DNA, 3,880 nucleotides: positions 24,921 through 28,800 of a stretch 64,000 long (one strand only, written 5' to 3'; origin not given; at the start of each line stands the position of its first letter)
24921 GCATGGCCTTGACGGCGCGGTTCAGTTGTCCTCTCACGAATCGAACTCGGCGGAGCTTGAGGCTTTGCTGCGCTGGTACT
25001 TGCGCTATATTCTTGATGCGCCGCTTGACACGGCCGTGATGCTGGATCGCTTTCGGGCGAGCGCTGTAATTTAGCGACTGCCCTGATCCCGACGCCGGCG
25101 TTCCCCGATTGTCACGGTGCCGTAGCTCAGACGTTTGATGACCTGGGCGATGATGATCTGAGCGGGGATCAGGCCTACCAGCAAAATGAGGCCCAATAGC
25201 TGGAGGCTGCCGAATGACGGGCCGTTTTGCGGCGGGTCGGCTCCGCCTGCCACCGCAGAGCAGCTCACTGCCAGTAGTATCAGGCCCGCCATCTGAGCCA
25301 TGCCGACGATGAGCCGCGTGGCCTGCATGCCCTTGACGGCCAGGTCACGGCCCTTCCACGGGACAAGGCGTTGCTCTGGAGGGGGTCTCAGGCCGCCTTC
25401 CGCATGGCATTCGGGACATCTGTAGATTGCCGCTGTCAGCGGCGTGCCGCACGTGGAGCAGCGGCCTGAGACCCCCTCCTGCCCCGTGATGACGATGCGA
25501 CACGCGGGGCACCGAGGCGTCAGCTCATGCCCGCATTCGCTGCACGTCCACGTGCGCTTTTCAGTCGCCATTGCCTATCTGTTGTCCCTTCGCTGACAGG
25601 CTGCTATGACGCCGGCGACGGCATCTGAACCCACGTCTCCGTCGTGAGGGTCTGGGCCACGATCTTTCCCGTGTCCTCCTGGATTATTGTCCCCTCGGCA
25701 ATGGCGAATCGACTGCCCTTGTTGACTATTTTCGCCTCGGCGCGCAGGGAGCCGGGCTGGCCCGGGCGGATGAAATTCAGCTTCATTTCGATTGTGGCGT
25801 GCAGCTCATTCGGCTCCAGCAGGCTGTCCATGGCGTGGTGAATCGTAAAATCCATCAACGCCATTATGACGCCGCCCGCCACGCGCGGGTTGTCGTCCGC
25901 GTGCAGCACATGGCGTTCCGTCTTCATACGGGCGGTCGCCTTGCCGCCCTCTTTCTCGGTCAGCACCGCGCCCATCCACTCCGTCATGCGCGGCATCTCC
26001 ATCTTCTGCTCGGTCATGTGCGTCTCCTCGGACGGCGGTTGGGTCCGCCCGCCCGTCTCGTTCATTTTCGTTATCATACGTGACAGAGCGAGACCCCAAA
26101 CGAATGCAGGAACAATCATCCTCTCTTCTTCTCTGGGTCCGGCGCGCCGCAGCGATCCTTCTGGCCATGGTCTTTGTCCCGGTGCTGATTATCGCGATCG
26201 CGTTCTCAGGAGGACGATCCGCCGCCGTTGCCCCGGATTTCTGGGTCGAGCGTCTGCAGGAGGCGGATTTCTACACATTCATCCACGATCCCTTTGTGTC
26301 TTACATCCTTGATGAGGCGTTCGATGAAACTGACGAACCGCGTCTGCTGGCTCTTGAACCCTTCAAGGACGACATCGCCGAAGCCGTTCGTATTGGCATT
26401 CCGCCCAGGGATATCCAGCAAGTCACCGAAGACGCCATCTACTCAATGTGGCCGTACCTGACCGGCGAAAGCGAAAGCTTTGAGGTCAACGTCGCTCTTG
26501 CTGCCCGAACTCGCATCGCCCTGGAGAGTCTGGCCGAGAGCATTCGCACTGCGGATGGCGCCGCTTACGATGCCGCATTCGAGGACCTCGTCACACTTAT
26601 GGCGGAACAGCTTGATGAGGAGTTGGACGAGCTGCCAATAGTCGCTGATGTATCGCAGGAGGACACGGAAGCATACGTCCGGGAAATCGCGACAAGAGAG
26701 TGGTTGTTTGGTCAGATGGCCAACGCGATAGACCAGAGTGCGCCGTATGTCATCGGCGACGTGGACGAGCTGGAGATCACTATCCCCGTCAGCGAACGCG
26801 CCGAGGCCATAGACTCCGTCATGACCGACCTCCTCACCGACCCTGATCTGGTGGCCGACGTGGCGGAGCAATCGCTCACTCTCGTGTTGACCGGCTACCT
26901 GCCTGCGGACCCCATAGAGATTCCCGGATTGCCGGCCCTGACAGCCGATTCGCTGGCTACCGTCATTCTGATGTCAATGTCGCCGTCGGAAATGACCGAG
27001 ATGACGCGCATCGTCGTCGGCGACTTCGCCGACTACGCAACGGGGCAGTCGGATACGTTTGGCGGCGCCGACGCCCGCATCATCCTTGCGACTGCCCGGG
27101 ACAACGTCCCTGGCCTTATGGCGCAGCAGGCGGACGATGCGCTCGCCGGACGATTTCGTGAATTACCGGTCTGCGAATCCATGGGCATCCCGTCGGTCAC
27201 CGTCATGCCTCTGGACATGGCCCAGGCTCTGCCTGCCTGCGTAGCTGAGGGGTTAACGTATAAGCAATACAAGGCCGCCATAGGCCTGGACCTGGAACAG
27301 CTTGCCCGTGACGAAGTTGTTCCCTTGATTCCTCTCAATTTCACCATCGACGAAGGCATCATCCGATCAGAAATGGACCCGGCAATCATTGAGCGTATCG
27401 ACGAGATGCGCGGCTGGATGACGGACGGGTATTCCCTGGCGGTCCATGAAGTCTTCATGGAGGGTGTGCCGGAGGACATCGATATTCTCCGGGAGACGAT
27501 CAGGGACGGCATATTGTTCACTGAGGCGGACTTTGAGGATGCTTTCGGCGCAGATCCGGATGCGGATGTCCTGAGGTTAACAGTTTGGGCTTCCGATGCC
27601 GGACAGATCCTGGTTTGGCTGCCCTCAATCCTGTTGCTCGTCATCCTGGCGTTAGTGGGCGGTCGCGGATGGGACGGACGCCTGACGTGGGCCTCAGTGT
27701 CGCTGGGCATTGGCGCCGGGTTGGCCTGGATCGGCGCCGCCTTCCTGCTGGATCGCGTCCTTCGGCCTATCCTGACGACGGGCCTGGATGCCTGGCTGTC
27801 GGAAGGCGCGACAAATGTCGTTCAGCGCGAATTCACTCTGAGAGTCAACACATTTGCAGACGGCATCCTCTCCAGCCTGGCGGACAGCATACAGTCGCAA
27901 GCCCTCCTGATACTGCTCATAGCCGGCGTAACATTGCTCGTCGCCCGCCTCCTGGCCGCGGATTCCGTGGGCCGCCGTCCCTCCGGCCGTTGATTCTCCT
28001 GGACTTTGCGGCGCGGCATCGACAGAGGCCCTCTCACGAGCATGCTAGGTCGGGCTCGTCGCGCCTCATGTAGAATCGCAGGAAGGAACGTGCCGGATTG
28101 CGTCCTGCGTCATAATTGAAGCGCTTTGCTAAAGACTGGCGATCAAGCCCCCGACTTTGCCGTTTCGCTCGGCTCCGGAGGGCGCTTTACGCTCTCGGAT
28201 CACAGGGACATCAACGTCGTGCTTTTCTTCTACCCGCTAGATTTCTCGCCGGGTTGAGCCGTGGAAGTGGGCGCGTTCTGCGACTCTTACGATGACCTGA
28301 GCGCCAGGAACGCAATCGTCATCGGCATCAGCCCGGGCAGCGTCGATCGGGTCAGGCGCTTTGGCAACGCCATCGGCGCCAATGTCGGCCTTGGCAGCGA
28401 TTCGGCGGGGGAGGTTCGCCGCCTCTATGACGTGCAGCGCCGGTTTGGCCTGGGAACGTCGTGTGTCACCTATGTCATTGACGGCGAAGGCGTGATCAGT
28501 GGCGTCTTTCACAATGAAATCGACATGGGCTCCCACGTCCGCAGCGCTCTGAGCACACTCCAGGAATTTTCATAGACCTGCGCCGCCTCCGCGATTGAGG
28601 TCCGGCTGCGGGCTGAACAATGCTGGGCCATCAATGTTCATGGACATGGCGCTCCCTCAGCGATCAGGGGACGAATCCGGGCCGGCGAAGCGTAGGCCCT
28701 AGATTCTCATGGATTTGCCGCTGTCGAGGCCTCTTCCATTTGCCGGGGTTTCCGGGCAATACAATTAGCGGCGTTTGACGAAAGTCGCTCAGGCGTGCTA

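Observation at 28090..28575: Bcp-type peroxiredoxin with TGA exactly at the peroxidatic cysteine codon: candidate selenocysteine peroxiredoxin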

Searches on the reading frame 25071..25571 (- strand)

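Call 50: search_protein_families(library=pfam, proteins=[window:25071-25571:-], max_evalue=0.0001)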
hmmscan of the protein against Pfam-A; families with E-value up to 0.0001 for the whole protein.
window:25071-25571:- (166 aa): 1 family
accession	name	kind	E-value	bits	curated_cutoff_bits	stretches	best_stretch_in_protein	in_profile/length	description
PF12773.13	DZR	-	2.5e-05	24.8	27.3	0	38-58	15-33/45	Double zinc ribbon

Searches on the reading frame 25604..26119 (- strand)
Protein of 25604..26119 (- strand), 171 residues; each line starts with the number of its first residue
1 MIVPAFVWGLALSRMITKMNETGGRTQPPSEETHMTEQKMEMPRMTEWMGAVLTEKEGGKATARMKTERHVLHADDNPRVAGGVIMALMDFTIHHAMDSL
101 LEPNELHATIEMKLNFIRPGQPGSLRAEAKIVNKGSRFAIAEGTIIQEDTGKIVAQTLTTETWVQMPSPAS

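Call 50: search_protein_families(library=pfam, proteins=[window:25604-26119:-], max_evalue=0.0001)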
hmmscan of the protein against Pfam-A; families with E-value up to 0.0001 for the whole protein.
window:25604-26119:- (171 aa): 2 families
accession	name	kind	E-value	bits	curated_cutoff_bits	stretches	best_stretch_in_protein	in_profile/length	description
PF03061.28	4HBT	-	7e-11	42.7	20.6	1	80-152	4-77/79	Thioesterase superfamily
PF13622.12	4HBT_3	-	5.4e-07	30.2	24.3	1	81-157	12-79/83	Acyl-CoA thioesterase N-terminal domain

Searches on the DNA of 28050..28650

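Call 54: search_rna_families(source=window, start=28050, end=28650, threshold=evalue, max_evalue=10)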
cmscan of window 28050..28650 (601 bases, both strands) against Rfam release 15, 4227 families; matches with E-value up to 10: 3.
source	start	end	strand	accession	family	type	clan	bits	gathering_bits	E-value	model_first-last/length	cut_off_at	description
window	28272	28347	-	RF01779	AS1726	Gene;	-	17.1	50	4.1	1-78/78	no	AS1726 sRNA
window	28326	28490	+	RF02656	sot0042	Gene; sRNA;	-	16.9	88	0.044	1-174/174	no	Sense overlapping transcript RNA 0042 (sot)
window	28558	28600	-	RF03047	RAGATH-16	Gene; sRNA;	-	15.3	65.6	5.2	1-72/72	no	RAGATH-16 RNA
